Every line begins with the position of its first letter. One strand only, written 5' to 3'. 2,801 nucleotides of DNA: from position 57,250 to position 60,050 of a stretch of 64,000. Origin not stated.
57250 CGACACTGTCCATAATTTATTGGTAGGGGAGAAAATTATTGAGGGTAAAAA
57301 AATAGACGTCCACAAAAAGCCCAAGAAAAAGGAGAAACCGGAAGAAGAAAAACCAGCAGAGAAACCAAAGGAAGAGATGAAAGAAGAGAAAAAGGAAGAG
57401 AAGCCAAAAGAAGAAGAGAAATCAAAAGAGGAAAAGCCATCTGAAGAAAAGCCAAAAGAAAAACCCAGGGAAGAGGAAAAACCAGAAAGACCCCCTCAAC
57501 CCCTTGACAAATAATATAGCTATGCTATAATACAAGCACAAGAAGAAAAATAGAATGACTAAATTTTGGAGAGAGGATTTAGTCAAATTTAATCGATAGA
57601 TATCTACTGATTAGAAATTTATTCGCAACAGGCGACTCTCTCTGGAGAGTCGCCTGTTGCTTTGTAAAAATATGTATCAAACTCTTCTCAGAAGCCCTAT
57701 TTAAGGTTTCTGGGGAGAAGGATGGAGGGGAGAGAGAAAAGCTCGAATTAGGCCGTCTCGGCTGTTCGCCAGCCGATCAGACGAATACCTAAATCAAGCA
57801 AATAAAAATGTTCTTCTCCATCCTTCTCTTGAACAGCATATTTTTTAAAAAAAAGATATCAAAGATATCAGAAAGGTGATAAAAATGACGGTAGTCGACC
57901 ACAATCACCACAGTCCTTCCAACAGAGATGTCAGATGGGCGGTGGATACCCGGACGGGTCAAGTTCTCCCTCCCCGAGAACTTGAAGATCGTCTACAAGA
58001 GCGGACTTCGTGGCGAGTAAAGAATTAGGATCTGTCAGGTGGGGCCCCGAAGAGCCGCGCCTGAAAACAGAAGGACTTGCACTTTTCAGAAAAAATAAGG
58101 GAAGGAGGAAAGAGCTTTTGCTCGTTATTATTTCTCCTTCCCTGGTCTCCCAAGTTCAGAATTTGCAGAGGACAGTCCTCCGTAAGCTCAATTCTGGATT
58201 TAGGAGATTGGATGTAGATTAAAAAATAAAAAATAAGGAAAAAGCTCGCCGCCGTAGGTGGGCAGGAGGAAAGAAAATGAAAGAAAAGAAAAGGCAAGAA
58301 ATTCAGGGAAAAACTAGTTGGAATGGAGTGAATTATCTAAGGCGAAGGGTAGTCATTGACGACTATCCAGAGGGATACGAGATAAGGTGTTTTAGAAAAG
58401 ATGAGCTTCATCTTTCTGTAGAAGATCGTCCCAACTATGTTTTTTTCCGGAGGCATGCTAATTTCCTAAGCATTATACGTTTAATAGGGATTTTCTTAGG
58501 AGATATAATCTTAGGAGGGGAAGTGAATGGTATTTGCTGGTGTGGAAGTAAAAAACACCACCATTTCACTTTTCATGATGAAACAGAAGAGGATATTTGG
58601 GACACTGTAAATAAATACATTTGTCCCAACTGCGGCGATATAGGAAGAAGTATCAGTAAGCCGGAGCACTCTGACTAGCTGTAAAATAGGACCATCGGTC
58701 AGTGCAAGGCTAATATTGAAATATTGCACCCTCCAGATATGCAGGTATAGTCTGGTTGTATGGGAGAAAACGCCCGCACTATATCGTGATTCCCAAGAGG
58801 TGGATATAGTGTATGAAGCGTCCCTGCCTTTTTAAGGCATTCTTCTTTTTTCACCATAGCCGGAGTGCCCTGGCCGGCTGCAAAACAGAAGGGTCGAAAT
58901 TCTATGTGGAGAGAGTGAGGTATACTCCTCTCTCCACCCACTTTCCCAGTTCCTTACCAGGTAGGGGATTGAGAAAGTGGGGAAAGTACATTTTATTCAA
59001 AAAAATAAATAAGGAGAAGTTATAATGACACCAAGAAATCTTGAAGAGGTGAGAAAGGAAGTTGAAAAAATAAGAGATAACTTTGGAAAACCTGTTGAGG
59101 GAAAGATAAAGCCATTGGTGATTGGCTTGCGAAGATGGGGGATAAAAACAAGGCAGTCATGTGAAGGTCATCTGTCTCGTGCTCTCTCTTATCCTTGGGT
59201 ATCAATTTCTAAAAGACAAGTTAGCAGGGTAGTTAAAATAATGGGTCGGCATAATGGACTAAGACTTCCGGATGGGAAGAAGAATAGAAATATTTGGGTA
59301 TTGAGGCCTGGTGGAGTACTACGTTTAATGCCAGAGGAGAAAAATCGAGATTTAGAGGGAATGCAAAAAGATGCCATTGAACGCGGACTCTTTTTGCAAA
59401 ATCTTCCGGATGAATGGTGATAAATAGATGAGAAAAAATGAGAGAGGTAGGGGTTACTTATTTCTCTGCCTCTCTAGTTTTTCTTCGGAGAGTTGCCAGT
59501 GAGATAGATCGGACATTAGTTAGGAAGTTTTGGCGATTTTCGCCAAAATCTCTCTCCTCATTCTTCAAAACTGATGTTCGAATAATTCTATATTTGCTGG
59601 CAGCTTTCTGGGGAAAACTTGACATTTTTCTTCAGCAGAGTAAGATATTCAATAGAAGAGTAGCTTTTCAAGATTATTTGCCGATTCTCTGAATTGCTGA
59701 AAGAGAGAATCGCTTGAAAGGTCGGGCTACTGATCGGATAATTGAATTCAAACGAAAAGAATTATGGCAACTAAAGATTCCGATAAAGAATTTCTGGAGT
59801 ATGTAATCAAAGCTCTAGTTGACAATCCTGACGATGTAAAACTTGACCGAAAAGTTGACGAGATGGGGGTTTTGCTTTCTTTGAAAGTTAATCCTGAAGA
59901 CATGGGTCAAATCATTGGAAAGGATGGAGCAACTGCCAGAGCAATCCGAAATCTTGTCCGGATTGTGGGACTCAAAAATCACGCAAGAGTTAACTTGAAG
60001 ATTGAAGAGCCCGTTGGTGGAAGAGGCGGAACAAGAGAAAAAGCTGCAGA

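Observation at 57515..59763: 2.2-kb hairpin-dense insertion splitting the conserved rpsP - KH protein - trmD cluster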

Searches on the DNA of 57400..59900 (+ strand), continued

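Call 116: search_dna_similar(query=window:57515-59763:+, collection=plasmids, mode=distant, max_evalue=0.001, max_rows=10)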
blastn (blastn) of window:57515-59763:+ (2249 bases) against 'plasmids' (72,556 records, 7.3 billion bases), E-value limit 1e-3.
No match.

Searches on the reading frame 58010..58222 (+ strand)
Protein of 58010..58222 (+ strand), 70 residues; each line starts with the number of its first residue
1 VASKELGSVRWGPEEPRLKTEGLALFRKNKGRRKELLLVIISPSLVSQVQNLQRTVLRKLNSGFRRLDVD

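Call 9: search_protein_families(library=pfam, max_evalue=1, proteins=[window:58010-58222:+])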
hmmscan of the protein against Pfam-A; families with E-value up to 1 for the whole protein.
window:58010-58222:+ (70 aa): 3 families
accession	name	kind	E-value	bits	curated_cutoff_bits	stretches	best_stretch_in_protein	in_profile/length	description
PF02550.21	AcetylCoA_hydro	-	0.0062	17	24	1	9-69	67-127/198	Acetyl-CoA hydrolase/transferase N-terminal domain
PF01484.22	Col_cuticle_N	-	0.051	14.1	23.5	1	37-61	13-37/50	Nematode cuticle collagen N-terminal domain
PF05879.18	RHD3_GTPase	-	0.15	11.9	42.4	1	23-62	112-153/245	Root hair defective 3 GTP-binding protein (RHD3) GTPase domain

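Call 10: search_protein_families(library=phrogs, max_evalue=1, proteins=[window:58010-58222:+])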
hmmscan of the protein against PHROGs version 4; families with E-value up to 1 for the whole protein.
window:58010-58222:+ (70 aa): 0 families

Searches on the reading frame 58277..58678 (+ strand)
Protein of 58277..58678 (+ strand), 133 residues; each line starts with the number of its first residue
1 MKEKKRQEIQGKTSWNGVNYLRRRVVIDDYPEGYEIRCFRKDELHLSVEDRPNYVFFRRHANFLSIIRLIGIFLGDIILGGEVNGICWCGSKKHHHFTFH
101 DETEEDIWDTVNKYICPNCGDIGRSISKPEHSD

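Call 9: search_protein_families(library=pfam, max_evalue=1, proteins=[window:58277-58678:+])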
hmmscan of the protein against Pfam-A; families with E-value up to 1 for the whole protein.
window:58277-58678:+ (133 aa): 2 families
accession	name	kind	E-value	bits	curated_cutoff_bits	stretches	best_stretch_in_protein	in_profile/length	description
PF07754.17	HVO_2753_ZBP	-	0.018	15.3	33.2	1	112-126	15-31/46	Small zinc finger protein HVO_2753-like, Zn-binding pocket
PF17283.8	Zn_ribbon_SprT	-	0.4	11.2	28.1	0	113-126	4-20/38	SprT-like zinc ribbon domain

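Call 10: search_protein_families(library=phrogs, max_evalue=1, proteins=[window:58277-58678:+])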
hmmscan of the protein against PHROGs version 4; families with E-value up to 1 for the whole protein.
window:58277-58678:+ (133 aa): 2 families
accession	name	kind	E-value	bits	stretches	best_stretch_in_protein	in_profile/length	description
phrog_13453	-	DNA, RNA and nucleotide metabolism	0.14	13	1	66-86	16-36/60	nuclease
phrog_13250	-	unknown function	0.15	13.3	1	95-121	48-74/80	-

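Call 18: find_homologous_proteins(query=window:58277-58678:+, max_evalue=0.01)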
Query window:58277-58678:+ (133 aa): 1 proteins with E <= 0.01 among 13 candidates.
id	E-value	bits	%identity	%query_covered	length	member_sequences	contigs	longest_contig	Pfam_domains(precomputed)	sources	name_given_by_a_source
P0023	1.3e-89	315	100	100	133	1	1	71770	-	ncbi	-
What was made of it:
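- Tried and rejected: The word-indexed search found only itself (call 18).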

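Call 46: search_protein_families(library=padloc, max_evalue=0.1, proteins=[window:58277-58678:+])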
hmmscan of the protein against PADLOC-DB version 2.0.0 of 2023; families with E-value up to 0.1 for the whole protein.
window:58277-58678:+ (133 aa): 0 families
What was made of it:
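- On Known toxin-antitoxin or anti-phage defence system: PADLOC returned no families for either window protein (call 46).
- Neither protein matches PADLOC, Pfam or PHROGs defence or toxin-antitoxin families (calls 9, 10, 46).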

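Call 102: search_protein_representatives(protein=window:58277-58675:+)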
Query: 133 residues. Proteins with E-value up to 0.001 (for the whole library): 3; up to 1e-10: 3; up to 1e-30: 2. The best 3 are listed.
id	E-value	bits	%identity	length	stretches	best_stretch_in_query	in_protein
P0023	4.2e-90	315.1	100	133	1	1-133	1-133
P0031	3.2e-34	133.9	55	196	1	6-123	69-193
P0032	3.8e-13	65.5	32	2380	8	46-92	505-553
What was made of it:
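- Tried and rejected: The exhaustive HMMER search found one real homologue (call 102).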

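Call 105: find_encoding_contigs(protein=P0031, flank=6000, max_places=3)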
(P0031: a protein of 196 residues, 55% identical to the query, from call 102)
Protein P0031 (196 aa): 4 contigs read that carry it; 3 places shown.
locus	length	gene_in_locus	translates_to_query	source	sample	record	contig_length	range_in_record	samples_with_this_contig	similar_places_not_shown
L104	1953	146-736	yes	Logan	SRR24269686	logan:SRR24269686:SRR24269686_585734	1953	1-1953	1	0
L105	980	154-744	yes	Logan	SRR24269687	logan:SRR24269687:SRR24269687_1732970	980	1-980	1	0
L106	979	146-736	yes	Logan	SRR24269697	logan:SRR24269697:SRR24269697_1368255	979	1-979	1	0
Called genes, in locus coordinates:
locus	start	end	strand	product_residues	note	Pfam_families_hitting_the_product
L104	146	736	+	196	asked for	-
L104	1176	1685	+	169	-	-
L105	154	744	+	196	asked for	-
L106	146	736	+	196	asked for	-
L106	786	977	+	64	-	?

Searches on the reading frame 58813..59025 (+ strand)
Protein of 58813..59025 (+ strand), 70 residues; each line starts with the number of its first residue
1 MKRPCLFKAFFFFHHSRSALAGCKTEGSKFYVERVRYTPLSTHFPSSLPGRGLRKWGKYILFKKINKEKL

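Call 9: search_protein_families(library=pfam, max_evalue=1, proteins=[window:58813-59025:+])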
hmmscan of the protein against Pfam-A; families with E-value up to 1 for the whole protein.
window:58813-59025:+ (70 aa): 1 family
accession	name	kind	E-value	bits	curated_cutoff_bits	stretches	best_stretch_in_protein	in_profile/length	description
PF10549.14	ORF11CD3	-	0.13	12.9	25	1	47-58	21-32/54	ORF11CD3 domain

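Call 10: search_protein_families(library=phrogs, max_evalue=1, proteins=[window:58813-59025:+])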
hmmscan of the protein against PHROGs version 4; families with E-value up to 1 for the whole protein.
window:58813-59025:+ (70 aa): 0 families
